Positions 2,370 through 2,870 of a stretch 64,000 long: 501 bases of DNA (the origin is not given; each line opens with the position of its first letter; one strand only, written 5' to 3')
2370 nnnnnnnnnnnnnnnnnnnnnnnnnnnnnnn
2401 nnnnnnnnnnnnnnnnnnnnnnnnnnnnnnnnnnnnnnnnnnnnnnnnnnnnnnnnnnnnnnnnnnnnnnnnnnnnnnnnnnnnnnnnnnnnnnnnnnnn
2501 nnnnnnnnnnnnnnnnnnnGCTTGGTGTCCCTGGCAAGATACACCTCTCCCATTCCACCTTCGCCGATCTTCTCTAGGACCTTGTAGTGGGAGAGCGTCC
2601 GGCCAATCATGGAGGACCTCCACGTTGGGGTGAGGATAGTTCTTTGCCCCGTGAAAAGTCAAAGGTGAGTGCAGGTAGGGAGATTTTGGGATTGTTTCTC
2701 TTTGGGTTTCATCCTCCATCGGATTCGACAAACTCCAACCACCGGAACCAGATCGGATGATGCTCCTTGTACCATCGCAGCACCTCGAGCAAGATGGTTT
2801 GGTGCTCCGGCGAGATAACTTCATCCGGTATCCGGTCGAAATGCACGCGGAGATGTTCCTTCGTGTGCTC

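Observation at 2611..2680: Portable promoter/leader/N-terminus cassette shared by five kinase genes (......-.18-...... ... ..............-ATG-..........)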

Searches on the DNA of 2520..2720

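Call 69: search_rna_families(source=window, start=2520, end=2720, threshold=evalue, max_evalue=1)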
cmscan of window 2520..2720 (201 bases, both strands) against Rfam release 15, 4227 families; matches with E-value up to 1: 0.
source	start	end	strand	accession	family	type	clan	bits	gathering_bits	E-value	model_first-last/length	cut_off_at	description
